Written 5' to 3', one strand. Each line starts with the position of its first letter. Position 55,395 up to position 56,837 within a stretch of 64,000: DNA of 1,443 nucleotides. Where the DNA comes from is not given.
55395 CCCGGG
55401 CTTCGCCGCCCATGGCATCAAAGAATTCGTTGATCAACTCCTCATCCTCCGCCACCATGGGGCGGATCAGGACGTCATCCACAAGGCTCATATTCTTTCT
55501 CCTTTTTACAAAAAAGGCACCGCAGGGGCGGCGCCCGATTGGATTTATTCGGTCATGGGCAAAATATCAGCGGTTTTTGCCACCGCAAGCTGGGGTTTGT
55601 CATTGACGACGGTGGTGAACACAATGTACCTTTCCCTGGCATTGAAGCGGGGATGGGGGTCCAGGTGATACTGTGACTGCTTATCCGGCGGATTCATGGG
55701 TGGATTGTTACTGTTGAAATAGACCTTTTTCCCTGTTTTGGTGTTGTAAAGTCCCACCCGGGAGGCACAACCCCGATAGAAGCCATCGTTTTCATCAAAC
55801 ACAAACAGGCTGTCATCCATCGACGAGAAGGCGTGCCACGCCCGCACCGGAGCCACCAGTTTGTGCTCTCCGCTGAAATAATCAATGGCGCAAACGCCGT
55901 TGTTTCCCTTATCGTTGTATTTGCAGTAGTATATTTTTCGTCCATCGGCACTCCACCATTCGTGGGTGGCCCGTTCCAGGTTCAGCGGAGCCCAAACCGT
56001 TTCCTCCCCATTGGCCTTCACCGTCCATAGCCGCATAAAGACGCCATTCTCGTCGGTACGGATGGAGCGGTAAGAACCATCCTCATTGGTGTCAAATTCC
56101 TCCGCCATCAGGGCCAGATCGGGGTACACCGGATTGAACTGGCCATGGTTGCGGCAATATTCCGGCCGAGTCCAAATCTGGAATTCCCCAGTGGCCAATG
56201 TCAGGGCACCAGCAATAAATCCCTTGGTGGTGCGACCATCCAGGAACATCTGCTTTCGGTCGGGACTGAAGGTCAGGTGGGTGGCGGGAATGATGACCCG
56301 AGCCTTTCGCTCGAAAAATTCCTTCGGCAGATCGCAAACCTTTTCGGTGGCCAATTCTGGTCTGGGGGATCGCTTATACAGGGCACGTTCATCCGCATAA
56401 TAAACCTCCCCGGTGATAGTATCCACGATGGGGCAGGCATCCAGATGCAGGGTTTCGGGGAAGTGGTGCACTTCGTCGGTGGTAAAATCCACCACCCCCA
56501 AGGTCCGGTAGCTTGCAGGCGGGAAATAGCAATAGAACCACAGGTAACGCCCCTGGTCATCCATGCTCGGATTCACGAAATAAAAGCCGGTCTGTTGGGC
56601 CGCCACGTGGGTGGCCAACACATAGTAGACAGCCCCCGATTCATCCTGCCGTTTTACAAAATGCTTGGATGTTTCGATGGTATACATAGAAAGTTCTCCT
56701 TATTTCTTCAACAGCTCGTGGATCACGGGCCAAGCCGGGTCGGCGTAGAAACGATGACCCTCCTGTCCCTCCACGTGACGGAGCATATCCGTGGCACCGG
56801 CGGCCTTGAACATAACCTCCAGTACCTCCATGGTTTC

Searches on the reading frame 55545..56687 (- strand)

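Call 90: search_protein_families(library=pfam, proteins=[window:55545-56687:-], max_evalue=0.00001)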
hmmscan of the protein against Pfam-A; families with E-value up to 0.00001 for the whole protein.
window:55545-56687:- (380 aa): 1 family
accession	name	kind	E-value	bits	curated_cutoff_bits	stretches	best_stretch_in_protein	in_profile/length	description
PF14583.12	Pectate_lyase22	-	3.4e-06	26.5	30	1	218-374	216-384/386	Oligogalacturonate lyase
